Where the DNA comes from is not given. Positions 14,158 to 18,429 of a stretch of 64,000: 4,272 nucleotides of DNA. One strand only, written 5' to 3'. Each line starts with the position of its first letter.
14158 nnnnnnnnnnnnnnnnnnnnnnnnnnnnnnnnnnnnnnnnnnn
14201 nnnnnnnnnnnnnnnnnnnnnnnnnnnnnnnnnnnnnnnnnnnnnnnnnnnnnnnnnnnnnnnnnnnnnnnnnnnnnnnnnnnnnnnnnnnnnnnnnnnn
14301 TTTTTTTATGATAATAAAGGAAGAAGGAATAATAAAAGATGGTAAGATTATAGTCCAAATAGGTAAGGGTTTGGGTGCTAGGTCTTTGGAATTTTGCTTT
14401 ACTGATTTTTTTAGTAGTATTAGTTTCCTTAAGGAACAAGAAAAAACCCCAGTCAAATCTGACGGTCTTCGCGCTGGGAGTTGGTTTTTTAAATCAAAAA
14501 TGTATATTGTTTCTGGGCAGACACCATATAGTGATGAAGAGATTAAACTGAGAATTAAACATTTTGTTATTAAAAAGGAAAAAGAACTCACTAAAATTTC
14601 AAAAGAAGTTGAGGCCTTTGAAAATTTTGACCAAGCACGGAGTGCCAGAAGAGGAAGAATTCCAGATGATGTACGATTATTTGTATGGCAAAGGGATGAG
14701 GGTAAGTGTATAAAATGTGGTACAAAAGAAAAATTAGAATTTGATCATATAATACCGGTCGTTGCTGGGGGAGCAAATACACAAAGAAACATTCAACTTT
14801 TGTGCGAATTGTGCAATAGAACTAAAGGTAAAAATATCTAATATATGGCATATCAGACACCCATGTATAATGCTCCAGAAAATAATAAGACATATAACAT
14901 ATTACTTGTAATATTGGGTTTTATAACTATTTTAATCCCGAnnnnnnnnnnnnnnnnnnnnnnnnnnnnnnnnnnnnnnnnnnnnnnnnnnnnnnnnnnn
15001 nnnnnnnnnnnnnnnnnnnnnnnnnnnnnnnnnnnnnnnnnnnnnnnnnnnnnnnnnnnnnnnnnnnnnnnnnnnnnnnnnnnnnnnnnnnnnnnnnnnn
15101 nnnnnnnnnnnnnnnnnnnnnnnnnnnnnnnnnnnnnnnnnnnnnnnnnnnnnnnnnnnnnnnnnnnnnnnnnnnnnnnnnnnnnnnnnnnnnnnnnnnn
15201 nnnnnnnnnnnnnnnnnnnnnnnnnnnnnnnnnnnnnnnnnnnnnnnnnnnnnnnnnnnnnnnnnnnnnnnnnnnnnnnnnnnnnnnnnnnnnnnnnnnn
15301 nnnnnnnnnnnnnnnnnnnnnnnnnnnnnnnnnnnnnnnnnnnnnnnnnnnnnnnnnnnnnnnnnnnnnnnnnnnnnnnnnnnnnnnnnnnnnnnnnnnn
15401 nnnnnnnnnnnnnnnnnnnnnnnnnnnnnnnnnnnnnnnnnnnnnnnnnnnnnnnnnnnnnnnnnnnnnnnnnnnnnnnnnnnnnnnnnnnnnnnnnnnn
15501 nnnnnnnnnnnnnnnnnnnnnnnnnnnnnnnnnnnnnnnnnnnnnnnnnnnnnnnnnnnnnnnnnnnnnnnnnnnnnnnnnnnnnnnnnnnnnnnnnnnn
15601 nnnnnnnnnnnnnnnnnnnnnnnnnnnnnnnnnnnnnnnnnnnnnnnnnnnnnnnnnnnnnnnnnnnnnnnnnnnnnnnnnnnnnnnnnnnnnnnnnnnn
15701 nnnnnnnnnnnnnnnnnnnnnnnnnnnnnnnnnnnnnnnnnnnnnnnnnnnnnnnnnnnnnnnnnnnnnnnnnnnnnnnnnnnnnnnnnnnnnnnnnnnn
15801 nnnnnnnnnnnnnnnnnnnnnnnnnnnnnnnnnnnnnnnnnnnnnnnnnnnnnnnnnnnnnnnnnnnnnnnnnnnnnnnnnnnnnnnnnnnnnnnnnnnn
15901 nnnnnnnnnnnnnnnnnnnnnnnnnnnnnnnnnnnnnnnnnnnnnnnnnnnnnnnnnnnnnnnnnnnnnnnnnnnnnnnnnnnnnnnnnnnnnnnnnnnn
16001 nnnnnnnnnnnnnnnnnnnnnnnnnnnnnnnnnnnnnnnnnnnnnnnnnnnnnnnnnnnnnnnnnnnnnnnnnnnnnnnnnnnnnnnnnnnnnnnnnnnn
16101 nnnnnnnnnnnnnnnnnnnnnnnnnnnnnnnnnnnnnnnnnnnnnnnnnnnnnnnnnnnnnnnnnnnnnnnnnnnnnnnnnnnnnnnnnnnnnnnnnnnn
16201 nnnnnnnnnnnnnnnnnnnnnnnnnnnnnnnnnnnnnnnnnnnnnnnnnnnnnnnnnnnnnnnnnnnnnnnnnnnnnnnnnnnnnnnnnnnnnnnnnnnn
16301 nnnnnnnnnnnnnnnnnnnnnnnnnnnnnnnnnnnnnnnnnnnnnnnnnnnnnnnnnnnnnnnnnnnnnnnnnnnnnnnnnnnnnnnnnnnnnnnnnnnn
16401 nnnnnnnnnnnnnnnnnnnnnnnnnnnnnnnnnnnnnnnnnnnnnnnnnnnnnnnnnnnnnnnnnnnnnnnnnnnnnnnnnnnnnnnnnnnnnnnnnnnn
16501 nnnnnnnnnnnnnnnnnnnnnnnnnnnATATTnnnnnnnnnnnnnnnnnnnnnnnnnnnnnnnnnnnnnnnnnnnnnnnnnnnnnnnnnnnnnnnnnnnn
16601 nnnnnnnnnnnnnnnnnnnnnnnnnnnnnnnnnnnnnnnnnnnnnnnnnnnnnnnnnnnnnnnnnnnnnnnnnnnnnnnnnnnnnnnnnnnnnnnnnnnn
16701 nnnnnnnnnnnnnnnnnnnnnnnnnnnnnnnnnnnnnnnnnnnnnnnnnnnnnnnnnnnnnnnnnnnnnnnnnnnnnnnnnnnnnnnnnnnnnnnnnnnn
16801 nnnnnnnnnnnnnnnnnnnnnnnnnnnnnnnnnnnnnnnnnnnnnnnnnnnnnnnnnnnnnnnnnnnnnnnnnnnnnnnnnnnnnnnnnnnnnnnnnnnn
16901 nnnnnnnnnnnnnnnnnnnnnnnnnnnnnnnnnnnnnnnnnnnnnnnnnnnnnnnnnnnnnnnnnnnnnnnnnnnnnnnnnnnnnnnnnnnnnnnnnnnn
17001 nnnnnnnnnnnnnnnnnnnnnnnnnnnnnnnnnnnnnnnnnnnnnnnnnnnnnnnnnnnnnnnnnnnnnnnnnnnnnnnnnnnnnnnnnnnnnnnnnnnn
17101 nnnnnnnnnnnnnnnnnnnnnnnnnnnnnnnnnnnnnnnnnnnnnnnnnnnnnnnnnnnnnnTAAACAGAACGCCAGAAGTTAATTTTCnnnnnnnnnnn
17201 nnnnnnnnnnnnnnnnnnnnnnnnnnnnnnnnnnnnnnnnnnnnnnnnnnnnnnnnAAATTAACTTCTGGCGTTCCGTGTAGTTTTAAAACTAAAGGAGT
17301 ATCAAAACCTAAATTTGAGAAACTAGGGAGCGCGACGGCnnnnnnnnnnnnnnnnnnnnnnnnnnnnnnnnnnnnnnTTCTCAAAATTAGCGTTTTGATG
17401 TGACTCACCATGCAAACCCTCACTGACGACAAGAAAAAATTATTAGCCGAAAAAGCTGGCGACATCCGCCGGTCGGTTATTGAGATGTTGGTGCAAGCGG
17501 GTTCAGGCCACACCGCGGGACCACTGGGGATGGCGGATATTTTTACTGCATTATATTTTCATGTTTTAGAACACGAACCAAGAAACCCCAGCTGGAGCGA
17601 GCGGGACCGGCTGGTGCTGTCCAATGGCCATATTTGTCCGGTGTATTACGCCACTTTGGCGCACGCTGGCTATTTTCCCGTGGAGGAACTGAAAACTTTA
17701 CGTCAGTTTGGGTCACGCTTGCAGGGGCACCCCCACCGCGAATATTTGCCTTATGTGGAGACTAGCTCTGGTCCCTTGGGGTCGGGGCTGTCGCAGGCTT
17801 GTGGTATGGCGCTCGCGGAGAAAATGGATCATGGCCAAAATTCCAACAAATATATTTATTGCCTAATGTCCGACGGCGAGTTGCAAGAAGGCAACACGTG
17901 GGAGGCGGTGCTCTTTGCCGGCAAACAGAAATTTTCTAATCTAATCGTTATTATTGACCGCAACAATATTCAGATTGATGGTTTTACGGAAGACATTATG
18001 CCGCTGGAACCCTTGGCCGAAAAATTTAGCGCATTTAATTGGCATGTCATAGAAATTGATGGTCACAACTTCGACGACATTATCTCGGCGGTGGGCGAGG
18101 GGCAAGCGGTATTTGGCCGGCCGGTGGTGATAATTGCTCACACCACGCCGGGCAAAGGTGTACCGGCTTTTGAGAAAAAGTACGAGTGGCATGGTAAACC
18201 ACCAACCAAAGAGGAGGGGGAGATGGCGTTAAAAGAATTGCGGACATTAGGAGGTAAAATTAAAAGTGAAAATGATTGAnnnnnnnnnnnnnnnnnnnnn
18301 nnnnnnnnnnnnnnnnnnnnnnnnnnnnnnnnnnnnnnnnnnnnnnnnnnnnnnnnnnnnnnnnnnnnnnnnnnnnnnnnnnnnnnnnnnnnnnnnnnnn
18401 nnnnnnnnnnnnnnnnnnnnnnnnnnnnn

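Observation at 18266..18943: Uncharacterised AT-rich gene wedged between the split transketolase subunit genes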

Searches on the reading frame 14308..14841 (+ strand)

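Call 4: search_protein_families(library=pfam, proteins=[window:14308-14841:+], max_evalue=1)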
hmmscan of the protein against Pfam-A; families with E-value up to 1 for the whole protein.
window:14308-14841:+ (177 aa): 6 families
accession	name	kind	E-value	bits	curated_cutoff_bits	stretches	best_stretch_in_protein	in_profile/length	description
PF01844.29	HNH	-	3.5e-12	46.7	21.4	1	134-175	1-46/47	HNH endonuclease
PF14279.12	HNH_5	-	2.9e-10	40.3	27.5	1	134-177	1-47/56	HNH endonuclease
PF05766.18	NinG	-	0.0016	18.8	25.4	1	124-177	85-143/193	Bacteriophage Lambda NinG protein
PF13395.12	HNH_4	-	0.011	16.1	22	1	140-176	15-51/54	HNH endonuclease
PF02945.21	Endonuclease_7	-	0.033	14.5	23.6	1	125-175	17-65/82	Recombination endonuclease VII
PF11176.13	Tma16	-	0.094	13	22.7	1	60-101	45-84/146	Translation machinery-associated protein 16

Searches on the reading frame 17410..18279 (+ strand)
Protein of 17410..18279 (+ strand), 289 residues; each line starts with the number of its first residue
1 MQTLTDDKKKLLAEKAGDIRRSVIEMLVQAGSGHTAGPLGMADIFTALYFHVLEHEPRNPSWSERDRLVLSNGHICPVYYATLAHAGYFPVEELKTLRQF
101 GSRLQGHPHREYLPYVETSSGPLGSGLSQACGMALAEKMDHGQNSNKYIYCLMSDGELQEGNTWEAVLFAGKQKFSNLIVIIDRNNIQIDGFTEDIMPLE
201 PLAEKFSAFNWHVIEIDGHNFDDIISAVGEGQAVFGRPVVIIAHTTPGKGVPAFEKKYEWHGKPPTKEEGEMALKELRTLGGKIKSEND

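Call 4: search_protein_families(library=pfam, proteins=[window:17410-18279:+], max_evalue=1)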
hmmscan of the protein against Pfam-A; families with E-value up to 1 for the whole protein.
window:17410-18279:+ (289 aa): 5 families
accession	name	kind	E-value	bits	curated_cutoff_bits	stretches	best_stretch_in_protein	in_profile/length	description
PF00456.26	Transketolase_N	-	1.2e-66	225.4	22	1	18-269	8-267/334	Transketolase, thiamine diphosphate binding domain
PF13292.11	DXP_synthase_N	-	1.7e-14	54.2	21.2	1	8-189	14-175/274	1-deoxy-D-xylulose-5-phosphate synthase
PF00676.26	E1_dh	-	0.00039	19.9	22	1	116-229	96-205/300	Dehydrogenase E1 component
PF12674.12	Zn_ribbon_2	-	0.046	14.8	22.5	1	129-167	3-46/81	Putative zinc ribbon domain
PF02775.26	TPP_enzyme_C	-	0.077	13.2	21.9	1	109-183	18-80/151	Thiamine pyrophosphate enzyme, C-terminal TPP binding domain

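Call 30: find_related_loci(query=window:17410-18279:+, collection=metagenome_contigs, flank=5000)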
Query window:17410-18279:+ (289 aa) in metagenome_contigs; peptide patterns used: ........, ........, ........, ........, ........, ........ (x = any residue, [..] = any of these).
599 stretches matched a pattern (row limit reached: there are more); 564 encode a relative of the query (tblastn E <= 1e-3); the best 80 are kept; 80 distinct loci.
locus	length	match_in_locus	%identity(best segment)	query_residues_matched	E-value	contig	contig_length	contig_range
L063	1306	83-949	73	1-289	2e-166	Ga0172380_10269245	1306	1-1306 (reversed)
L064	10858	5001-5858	73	4-289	7e-151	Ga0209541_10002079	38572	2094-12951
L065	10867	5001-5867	72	1-289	4e-150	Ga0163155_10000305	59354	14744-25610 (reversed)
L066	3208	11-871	72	3-289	7e-154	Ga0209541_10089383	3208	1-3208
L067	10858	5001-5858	70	4-289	1e-145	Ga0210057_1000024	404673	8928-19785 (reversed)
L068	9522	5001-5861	71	3-289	1e-145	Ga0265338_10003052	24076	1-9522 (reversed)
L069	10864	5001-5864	70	1-288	1e-145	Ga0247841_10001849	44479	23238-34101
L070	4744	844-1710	71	1-289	3e-147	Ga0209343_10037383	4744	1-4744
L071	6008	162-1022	70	3-289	2e-145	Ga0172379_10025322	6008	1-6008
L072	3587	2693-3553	70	3-289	2e-149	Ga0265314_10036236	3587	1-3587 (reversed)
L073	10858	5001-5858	72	4-289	2e-144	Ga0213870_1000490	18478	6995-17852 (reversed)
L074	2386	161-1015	72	4-288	4e-153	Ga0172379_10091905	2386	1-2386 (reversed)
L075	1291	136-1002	69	1-289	3e-158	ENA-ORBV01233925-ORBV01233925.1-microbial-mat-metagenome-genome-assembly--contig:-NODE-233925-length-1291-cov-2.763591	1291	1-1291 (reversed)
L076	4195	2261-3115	70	4-288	4e-147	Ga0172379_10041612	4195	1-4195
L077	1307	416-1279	70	1-288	5e-157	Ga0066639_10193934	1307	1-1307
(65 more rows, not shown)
